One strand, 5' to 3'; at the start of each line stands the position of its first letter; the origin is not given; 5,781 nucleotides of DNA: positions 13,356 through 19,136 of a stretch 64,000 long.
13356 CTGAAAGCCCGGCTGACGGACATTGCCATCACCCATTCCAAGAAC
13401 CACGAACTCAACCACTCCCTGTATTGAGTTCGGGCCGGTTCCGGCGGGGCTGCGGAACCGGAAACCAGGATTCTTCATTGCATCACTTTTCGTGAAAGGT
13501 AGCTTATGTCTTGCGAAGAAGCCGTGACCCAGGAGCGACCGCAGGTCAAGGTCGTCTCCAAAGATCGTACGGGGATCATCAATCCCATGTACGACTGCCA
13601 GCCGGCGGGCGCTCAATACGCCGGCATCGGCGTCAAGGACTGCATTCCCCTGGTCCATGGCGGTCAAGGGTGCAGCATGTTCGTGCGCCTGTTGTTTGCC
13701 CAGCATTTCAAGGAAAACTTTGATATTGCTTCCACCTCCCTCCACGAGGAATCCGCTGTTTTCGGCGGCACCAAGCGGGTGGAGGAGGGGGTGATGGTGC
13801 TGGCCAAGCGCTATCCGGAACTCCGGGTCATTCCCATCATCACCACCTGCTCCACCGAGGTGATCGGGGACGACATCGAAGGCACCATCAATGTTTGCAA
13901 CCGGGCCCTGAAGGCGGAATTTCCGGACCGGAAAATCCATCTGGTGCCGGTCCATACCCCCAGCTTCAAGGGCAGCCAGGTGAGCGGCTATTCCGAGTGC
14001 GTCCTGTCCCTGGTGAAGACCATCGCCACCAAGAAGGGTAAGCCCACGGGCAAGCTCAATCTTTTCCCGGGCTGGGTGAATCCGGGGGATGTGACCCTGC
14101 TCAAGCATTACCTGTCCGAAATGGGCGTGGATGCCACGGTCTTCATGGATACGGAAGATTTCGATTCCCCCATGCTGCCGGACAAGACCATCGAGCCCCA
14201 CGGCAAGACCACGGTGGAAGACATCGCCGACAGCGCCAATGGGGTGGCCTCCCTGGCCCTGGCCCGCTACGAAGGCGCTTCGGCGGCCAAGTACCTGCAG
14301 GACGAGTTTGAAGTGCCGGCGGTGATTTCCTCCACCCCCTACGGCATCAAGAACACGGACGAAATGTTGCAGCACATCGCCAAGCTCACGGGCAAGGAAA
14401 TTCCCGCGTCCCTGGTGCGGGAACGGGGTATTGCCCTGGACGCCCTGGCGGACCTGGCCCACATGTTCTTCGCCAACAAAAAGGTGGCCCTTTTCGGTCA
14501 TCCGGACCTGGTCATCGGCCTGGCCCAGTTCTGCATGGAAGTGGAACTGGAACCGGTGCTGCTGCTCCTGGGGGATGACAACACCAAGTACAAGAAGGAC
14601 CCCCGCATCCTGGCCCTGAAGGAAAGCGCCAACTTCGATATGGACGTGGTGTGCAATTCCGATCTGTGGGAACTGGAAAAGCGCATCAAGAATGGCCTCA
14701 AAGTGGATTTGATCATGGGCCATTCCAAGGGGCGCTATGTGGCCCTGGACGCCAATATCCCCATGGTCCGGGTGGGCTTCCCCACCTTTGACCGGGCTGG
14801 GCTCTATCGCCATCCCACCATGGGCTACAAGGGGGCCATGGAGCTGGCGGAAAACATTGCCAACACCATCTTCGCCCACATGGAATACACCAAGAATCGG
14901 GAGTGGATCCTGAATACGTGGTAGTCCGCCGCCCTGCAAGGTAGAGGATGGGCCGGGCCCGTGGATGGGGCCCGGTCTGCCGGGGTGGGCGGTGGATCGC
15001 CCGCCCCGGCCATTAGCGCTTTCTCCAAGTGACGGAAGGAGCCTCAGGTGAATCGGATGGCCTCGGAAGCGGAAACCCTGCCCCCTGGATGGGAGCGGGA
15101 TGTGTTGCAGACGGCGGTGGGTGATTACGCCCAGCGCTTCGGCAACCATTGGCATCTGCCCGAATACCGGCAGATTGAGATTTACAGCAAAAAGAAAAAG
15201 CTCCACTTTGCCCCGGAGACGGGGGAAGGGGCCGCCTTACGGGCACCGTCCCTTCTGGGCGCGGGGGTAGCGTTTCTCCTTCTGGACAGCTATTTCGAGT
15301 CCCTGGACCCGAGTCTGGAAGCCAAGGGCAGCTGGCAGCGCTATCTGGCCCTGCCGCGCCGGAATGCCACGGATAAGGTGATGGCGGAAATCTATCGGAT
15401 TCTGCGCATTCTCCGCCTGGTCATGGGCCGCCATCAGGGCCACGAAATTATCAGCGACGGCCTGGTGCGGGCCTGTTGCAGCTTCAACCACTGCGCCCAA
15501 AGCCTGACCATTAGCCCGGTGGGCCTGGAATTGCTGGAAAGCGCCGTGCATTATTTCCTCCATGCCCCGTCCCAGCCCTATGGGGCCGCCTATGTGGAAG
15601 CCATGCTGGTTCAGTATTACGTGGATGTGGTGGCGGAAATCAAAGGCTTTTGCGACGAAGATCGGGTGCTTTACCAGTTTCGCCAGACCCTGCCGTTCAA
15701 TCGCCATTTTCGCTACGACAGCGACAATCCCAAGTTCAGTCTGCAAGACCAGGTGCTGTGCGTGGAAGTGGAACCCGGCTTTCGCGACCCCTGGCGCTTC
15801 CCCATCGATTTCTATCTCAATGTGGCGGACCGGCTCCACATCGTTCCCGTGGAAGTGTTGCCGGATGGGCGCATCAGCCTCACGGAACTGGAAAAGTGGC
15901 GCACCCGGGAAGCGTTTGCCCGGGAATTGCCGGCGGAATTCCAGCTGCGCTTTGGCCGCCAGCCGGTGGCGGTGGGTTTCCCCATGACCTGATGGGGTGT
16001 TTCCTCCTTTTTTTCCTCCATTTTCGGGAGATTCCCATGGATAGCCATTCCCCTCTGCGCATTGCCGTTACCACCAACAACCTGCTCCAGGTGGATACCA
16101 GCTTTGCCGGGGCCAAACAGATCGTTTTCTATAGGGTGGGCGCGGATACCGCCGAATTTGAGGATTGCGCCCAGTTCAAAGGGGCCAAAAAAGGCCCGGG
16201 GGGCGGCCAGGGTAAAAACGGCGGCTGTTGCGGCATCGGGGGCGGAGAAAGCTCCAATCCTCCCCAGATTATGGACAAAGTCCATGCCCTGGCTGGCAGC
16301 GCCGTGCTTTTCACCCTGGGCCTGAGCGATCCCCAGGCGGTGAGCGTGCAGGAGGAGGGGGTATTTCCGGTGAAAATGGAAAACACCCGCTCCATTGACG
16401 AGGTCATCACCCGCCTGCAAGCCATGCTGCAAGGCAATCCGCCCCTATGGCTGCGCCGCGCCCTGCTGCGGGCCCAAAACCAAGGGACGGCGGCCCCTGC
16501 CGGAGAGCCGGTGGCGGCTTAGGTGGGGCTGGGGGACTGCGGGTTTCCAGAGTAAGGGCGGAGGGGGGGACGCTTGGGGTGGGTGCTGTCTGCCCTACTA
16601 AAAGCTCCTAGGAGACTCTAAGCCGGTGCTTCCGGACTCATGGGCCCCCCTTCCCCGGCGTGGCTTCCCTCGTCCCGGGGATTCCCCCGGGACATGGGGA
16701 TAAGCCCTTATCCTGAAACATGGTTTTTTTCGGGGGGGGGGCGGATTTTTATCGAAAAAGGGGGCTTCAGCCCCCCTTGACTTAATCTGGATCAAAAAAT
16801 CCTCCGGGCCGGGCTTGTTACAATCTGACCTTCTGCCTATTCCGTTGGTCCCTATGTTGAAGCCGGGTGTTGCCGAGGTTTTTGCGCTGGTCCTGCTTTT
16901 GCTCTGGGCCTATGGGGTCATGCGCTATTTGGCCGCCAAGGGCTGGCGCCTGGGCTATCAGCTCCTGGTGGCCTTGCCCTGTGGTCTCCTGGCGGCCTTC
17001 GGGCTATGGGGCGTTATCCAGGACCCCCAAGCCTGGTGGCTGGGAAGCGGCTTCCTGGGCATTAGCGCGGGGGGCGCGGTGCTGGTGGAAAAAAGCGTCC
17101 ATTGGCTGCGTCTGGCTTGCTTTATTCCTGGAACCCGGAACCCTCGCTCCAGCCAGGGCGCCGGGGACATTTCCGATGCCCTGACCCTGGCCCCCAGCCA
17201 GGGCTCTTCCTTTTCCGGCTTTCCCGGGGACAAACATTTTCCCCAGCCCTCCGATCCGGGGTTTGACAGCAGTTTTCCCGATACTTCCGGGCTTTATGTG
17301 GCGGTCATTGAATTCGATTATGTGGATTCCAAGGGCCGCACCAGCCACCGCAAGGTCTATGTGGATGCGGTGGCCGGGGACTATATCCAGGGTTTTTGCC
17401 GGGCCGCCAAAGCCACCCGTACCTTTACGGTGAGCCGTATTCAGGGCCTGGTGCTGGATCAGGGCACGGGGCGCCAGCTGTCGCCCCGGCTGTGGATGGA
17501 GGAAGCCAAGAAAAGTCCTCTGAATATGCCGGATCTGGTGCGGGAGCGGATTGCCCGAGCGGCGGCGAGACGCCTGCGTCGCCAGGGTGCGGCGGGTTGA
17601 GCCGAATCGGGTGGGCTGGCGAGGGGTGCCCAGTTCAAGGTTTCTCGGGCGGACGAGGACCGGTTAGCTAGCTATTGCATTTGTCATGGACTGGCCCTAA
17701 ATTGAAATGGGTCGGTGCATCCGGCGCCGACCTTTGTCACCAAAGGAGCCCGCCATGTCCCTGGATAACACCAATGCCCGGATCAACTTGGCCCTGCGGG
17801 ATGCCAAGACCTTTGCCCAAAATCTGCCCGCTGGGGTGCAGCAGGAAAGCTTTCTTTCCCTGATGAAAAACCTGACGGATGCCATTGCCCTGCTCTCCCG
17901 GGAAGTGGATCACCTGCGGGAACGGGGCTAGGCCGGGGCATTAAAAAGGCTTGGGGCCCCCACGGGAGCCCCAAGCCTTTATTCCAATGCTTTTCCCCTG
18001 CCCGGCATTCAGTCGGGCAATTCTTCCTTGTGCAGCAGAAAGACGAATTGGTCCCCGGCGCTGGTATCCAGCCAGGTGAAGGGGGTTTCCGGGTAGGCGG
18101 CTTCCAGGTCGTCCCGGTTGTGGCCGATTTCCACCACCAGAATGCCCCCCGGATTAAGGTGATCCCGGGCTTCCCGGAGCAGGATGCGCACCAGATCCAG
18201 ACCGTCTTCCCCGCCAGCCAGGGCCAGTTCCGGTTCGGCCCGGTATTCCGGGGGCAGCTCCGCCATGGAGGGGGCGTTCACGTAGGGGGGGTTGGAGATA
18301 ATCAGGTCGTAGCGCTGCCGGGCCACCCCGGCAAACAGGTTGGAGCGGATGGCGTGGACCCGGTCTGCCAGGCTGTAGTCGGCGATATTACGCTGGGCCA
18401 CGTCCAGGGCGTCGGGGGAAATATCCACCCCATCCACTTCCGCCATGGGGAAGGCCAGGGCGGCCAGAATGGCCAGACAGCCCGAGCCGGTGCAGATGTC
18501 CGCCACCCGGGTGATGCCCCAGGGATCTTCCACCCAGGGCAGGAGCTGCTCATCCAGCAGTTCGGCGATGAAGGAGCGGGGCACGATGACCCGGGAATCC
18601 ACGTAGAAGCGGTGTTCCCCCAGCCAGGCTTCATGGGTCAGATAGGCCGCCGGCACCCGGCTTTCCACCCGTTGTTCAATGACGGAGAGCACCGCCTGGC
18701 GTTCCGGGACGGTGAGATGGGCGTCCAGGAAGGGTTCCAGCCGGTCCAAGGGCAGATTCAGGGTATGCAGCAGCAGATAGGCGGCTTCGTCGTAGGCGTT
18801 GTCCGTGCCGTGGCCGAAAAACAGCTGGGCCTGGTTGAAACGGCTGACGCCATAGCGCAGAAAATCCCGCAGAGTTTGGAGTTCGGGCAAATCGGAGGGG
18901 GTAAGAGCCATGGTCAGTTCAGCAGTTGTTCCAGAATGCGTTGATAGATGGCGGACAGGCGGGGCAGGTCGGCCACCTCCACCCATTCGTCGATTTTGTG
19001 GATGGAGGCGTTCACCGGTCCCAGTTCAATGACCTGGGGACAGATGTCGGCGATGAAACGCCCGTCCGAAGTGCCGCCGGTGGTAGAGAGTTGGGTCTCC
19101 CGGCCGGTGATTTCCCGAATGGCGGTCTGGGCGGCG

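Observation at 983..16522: Vanadium-nitrogenase system (vnfH, U, A, ENX, DGK) in a betaproteobacterial, Rhodocyclaceae-like chromosome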

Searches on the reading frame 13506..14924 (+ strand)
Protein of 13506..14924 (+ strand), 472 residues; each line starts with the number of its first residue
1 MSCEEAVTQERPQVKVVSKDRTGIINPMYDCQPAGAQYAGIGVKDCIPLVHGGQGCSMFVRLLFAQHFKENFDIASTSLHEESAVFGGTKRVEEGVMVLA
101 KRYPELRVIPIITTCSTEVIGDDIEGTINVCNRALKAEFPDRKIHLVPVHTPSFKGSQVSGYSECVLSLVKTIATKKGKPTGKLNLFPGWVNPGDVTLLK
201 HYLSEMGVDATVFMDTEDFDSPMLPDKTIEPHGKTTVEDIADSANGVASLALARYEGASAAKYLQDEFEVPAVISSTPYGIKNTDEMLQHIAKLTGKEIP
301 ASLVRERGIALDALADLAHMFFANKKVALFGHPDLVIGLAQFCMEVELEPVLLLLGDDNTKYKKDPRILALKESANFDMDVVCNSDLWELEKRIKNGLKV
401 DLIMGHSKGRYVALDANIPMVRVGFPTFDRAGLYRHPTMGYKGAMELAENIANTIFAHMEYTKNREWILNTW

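Call 4: search_protein_families(library=ncbifam, proteins=[window:13506-14924:+])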
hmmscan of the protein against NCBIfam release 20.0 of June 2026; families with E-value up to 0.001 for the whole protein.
window:13506-14924:+ (472 aa): 16 families
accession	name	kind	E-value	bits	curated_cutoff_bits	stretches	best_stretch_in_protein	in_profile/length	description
TIGR02932.1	vnfK_nitrog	equivalog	2.2e-276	916.9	873.95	1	16-472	1-457/457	V-containing nitrogenase subunit beta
TIGR02931.1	anfK_nitrog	equivalog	3.5e-220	731.5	853.85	1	15-472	3-461/461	Fe-only nitrogenase subunit beta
TIGR01286.1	nifK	equivalog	5e-98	328.8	427.3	1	24-461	62-500/516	nitrogenase molybdenum-iron protein subunit beta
TIGR01285.1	nifN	equivalog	4.5e-72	243.4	326.8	1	15-455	2-430/433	nitrogenase iron-molybdenum cofactor biosynthesis protein NifN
NF011047.0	PRK14477.1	equivalog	1.2e-71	241.7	1229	1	11-462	478-911/917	bifunctional nitrogenase iron-molybdenum cofactor biosynthesis protein NifEN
TIGR01283.1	nifE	equivalog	7.6e-25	87.4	505.1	1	28-456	42-446/459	nitrogenase iron-molybdenum cofactor biosynthesis protein NifE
TIGR01284.1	alt_nitrog_alph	subfamily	2e-20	72.7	512.8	1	31-459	46-448/457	nitrogenase subunit alpha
TIGR01278.1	DPOR_BchB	equivalog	1.4e-18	67.1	490.35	1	49-460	29-422/512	ferredoxin:protochlorophyllide reductase (ATP-dependent) subunit B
TIGR01862.1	N2-ase-Ialpha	subfamily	2.5e-18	66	486.05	1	30-210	35-221/444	nitrogenase component I subunit alpha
TIGR01860.1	VNFD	equivalog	2e-16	59.7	823.1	1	31-212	48-232/461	nitrogenase vanadium-iron protein, alpha chain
TIGR01282.1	nifD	equivalog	1.2e-13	50.6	653.55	1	5-456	25-455/466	nitrogenase molybdenum-iron protein alpha chain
NF002789.0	PRK02910.1-3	equivalog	1.4e-13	50.6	509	1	50-455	30-425/535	ferredoxin:protochlorophyllide reductase (ATP-dependent) subunit B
TIGR01861.1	ANFD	equivalog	4.6e-10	38.6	873.8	1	31-209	49-230/513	nitrogenase iron-iron protein, alpha chain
TIGR01279.1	DPOR_bchN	equivalog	1.2e-06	27.7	419.95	1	41-404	30-348/407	ferredoxin:protochlorophyllide reductase (ATP-dependent) subunit N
TIGR03282.1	methan_mark_13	equivalog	1.4e-06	27.6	268.4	1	49-129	23-99/352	Ni-sirohydrochlorin a,c-diamide reductive cyclase catalytic subunit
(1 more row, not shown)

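Call 8: find_encoding_contigs(protein=window:13506-14924:+, flank=10000, max_places=6)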
Protein window:13506-14924:+ (472 aa): 22 contigs read that carry it; 6 places shown.
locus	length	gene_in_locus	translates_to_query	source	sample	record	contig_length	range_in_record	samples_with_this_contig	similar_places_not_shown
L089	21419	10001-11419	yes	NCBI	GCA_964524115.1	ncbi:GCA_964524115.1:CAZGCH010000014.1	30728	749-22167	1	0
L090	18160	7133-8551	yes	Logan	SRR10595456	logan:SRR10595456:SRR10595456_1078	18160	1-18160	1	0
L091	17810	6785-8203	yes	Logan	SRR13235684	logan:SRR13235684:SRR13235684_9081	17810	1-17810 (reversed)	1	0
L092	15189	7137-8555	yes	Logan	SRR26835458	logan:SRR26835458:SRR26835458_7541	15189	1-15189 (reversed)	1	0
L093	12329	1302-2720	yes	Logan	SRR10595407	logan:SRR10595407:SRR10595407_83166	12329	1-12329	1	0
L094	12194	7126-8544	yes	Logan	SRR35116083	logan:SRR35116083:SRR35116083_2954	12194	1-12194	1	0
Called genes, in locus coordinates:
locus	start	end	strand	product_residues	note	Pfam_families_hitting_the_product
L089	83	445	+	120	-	PF01106:NifU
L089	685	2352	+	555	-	PF01590:GAF, PF13185:GAF_2, PF00158:Sigma54_activat, PF14532:Sigma54_activ_2, PF07728:AAA_5 (weak), PF25601:AAA_lid_14, PF02954:HTH_8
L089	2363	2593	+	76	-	-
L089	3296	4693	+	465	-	PF00148:Oxidored_nitro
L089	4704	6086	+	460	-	PF00148:Oxidored_nitro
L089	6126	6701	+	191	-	PF02579:Nitro_FeMo-Co (weak)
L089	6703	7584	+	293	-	PF01261:AP_endonuc_2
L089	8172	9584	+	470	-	PF00148:Oxidored_nitro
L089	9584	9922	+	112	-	PF03139:AnfG_VnfG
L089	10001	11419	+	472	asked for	PF00148:Oxidored_nitro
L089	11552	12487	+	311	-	-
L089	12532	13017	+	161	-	-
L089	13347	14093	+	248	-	-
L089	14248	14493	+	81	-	-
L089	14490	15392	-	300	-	PF13489:Methyltransf_23 (faint), PF05175:MTS, PF06325:PrmA, PF01170:UPF0020 (faint), PF08242:Methyltransf_12 (weak), PF09445:Methyltransf_15 (weak), PF13649:Methyltransf_25, PF13847:Methyltransf_31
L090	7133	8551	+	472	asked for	PF00148:Oxidored_nitro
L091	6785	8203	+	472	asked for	PF00148:Oxidored_nitro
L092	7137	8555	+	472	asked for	PF00148:Oxidored_nitro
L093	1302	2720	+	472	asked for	PF00148:Oxidored_nitro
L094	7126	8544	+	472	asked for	PF00148:Oxidored_nitro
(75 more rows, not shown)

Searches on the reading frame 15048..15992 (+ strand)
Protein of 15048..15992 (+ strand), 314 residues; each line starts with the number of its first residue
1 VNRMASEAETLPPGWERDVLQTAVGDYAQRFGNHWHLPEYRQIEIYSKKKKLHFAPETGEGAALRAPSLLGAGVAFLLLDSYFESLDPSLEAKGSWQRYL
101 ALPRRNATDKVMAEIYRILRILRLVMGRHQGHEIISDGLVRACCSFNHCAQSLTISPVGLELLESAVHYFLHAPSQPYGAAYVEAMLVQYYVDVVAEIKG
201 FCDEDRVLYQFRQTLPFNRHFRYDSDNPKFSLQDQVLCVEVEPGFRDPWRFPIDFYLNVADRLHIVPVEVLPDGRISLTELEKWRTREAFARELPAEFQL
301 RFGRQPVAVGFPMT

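Call 4: search_protein_families(library=ncbifam, proteins=[window:15048-15992:+])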
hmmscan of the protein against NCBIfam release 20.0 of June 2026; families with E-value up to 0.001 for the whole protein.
window:15048-15992:+ (314 aa): 0 families

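Call 5: search_protein_families(library=pfam, proteins=[window:15048-15992:+], max_evalue=0.01)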
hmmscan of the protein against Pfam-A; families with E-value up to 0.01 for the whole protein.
window:15048-15992:+ (314 aa): 0 families

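Call 48: search_protein_families(library=pfam, proteins=[window:15057-15992:+], max_evalue=0.1)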
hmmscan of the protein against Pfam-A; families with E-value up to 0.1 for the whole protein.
window:15057-15992:+ (311 aa): 0 families

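Call 75: predict_structure(alignment_id=A1)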
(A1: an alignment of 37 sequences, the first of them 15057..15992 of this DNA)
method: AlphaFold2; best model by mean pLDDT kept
length: 311 residues; sequences in the alignment: 37
mean_pLDDT: 88.3   pTM: 0.85
mean pLDDT of the five models: 88.3, 85.6, 85.3, 85.2, 82.2
residues with pLDDT >= 90: 199; 70-90: 79; 50-70: 30; < 50: 3
segments of 3 or more residues with pLDDT < 50: none
pLDDT, mean of each block of 10 residues (from residue 1): 71 77 79 58 74 66 77 96 96 96 97 97 87 89 93 93 95 96 96 94 87 90 96 97 93 97 96 98 97 88 79 50
secondary structure, 60 per line:
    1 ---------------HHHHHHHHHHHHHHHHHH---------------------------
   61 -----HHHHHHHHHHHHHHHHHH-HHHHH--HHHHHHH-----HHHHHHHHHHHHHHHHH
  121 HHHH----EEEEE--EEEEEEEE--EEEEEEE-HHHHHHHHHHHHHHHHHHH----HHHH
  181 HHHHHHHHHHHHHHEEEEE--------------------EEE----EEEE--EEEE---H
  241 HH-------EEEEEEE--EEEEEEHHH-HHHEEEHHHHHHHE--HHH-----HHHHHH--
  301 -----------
elements in order: H16-33 H66-83 H85-89 H92-98 H104-124 E129-133 E136-143 E146-152 H154-172 H177-194 E195-199 E220-222 E227-230 E233-236 E250-256 E259-264 E272-274 H275-281 H293-298

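Call 78: fold_search(model_id=the predicted structure, library=pdb)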
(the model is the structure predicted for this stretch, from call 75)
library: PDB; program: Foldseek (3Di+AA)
matches with E <= 10: 150; with E <= 0.001: 0
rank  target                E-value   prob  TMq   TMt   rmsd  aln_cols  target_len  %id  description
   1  9cro_I                4.5e-01  0.15  0.14  0.28  10.3       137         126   12  Post-targeting aCascade Type IA CRISPR-Cas Surveillance Complexes (released 2025-08-13)
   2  3k44_B                4.5e-01  0.04  0.08  0.15  20.3       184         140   11  Crystal Structure of Drosophila melanogaster Pur-alpha (released 2009-10-27)
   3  3pqa_C                7.9e-01  0.07  0.14  0.10  13.8       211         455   11  Crystal structure of glyceraldehyde-3-phosphate dehydrogenase GapN from Methanocaldococcus jannaschii DSM 2661 (released 2010-12-15)
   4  9crp_N                8.3e-01  0.12  0.14  0.29  10.3       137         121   12  Post-targeting aCascade Type IA CRISPR-Cas Surveillance Complexes (released 2025-08-13)
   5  9cro_N                8.8e-01  0.11  0.14  0.28  10.3       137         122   12  Post-targeting aCascade Type IA CRISPR-Cas Surveillance Complexes (released 2025-08-13)
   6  9crq_N                1.0e+00  0.10  0.14  0.29  10.2       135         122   13  Post-targeting aCascade Type IA CRISPR-Cas Surveillance Complexes (released 2025-08-13)
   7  8i9w_CJ               1.0e+00  0.05  0.11  0.09  18.4       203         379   11  Cryo-EM structure of a Chaetomium thermophilum pre-60S ribosomal subunit - Dbp10-3 (released 2023-05-17)
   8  3pqa_B                1.2e+00  0.04  0.13  0.10  14.5       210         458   12  Crystal structure of glyceraldehyde-3-phosphate dehydrogenase GapN from Methanocaldococcus jannaschii DSM 2661 (released 2010-12-15)
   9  2gid_A                1.2e+00  0.13  0.09  0.17  10.6        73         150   16  Crystal structures of trypanosoma bruciei MRP1/MRP2 (released 2006-09-05)
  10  8roq_N                1.6e+00  0.08  0.13  0.15  12.8       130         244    9  FAdV-C4 Aviadenovirus structure, strain KR5 (released 2025-01-29)
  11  3pqa_A                1.6e+00  0.04  0.13  0.10  13.6       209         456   10  Crystal structure of glyceraldehyde-3-phosphate dehydrogenase GapN from Methanocaldococcus jannaschii DSM 2661 (released 2010-12-15)
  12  3pqa_D                2.4e+00  0.03  0.13  0.10  14.3       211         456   12  Crystal structure of glyceraldehyde-3-phosphate dehydrogenase GapN from Methanocaldococcus jannaschii DSM 2661 (released 2010-12-15)
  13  2zmv_A                2.5e+00  0.04  0.12  0.16  12.9       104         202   13  Crystal structure of Synbindin (released 2008-07-01)
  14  8fw5_D                2.8e+00  0.04  0.09  0.09  11.9        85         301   13  Chimeric HsGATOR1-SpGtr-SpLam complex (released 2023-07-26)
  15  5cce                  3.0e+00  0.08  0.09  0.12  12.3        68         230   12  Joint X-ray/neutron structure of wild type MTAN complexed with SRH and adenine (released 2016-11-16)
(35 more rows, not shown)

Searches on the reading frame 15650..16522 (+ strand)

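Call 4: search_protein_families(library=ncbifam, proteins=[window:15650-16522:+])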
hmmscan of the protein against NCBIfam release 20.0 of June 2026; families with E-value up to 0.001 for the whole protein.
window:15650-16522:+ (290 aa): 1 family
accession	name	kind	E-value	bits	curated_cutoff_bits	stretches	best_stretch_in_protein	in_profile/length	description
TIGR02663.1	nifX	equivalog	5.8e-22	78.4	112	1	136-272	1-119/119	nitrogen fixation protein NifX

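Call 5: search_protein_families(library=pfam, proteins=[window:15650-16522:+], max_evalue=0.01)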
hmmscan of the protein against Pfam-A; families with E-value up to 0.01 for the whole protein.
window:15650-16522:+ (290 aa): 1 family
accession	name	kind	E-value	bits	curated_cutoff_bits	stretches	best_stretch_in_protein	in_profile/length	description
PF02579.22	Nitro_FeMo-Co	-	0.00068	20.3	26.3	0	147-257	4-93/94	Dinitrogenase iron-molybdenum cofactor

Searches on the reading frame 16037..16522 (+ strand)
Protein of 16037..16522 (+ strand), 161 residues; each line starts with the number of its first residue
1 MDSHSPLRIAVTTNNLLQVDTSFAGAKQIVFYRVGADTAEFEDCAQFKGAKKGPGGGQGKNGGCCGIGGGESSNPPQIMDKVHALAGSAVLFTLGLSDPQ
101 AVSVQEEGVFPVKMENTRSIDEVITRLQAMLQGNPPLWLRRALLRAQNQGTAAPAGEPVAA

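Call 48: search_protein_families(library=pfam, proteins=[window:16037-16522:+], max_evalue=0.1)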
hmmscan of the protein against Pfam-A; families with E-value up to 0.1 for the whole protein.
window:16037-16522:+ (161 aa): 1 family
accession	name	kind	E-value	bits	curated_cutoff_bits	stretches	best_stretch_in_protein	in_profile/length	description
PF02579.22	Nitro_FeMo-Co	-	0.00011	22.9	26.3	1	18-128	4-93/94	Dinitrogenase iron-molybdenum cofactor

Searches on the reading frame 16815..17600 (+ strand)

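Call 4: search_protein_families(library=ncbifam, proteins=[window:16815-17600:+])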
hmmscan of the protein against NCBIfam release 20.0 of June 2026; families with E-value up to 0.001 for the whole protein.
window:16815-17600:+ (261 aa): 0 families

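Call 5: search_protein_families(library=pfam, proteins=[window:16815-17600:+], max_evalue=0.01)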
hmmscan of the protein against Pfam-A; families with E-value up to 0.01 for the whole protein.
window:16815-17600:+ (261 aa): 1 family
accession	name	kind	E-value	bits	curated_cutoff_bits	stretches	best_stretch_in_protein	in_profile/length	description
PF13280.12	WYL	-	0.0023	18.3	21.8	0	166-212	17-68/70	WYL domain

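Call 48: search_protein_families(library=pfam, proteins=[window:16854-17600:+], max_evalue=0.1)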
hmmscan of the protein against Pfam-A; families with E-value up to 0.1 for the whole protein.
window:16854-17600:+ (248 aa): 1 family
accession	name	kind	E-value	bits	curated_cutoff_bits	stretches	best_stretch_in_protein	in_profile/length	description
PF13280.12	WYL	-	0.002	18.5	21.8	1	153-199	17-68/70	WYL domain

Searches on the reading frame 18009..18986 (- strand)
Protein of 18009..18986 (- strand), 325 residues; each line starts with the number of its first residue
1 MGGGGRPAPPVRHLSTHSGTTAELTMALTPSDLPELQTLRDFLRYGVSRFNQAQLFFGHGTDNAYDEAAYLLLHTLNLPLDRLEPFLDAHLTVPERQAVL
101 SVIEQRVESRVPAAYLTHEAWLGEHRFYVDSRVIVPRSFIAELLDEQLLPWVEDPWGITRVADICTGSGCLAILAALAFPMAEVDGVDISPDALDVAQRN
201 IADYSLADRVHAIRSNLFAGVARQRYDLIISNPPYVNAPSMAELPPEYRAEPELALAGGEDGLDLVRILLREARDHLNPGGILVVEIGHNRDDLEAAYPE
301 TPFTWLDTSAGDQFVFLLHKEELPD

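Call 4: search_protein_families(library=ncbifam, proteins=[window:18009-18986:-])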
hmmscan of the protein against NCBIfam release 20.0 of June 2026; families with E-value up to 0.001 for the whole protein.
window:18009-18986:- (325 aa): 29 families (the best 25 are shown)
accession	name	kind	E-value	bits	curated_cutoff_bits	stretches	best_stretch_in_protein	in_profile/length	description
TIGR03533.1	L3_gln_methyl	equivalog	1.4e-126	421.7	229.7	1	36-319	1-283/284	50S ribosomal protein L3 N(5)-glutamine methyltransferase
TIGR00536.1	hemK_fam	subfamily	1.1e-65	221.6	115.5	1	37-315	1-271/286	HemK family protein methyltransferase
TIGR03534.1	RF_mod_PrmC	equivalog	2.1e-53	181.4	199.1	1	68-293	2-225/253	peptide chain release factor N(5)-glutamine methyltransferase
NF002421.0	PRK01544.1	equivalog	2.1e-31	109.3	567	1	160-293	141-275/524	bifunctional peptide chain release factor N(5)-glutamine methyltransferase PrmC/tRNA (guanosine(46)-N7)-methyltransferase TrmB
TIGR03704.1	PrmC_rel_meth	equivalog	9.7e-29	100.5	248.8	1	99-291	30-220/251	putative protein N(5)-glutamine methyltransferase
NF011529.0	PRK14968.1-3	equivalog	6.4e-20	71.4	162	1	160-284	37-153/198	putative methyltransferase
NF011530.0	PRK14968.1-4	equivalog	2.6e-14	53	243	1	159-287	41-157/202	putative methyltransferase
NF047853.1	tRm6a37MtseTrmN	equivalog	6.8e-12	45.6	350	1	158-239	44-128/244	tRNA(1)(Val) (adenine(37)-N(6))-methyltransferase TrmN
TIGR00537.1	hemK_rel_arch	hypoth_equivalog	1.4e-11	44.4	87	1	160-284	22-137/179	HemK2/MTQ2 family protein methyltransferase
NF011527.0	PRK14968.1-1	equivalog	3e-11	43.4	242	1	159-285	36-149/192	putative methyltransferase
NF007023.0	PRK09489.1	equivalog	3.7e-09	36.2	295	1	159-236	198-272/342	16S rRNA (guanine(1207)-N(2))-methyltransferase RsmC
NF043040.1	corrin_prot_MT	hypoth_equivalog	3.3e-08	33.2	180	1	159-231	43-116/216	corrinoid protein-associated methyltransferase CpaM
NF001790.0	PRK00517.3-3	equivalog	3.3e-07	30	269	1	159-249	124-212/262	50S ribosomal protein L11 methyltransferase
NF002910.0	PRK03522.2-3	equivalog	7.6e-07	28.5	558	1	140-234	218-317/383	23S rRNA (uracil(747)-C(5))-methyltransferase RlmC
TIGR02469.1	CbiT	equivalog_domain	1.3e-06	28.7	78.3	1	160-287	22-122/124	precorrin-6Y C5,15-methyltransferase (decarboxylating) subunit CbiT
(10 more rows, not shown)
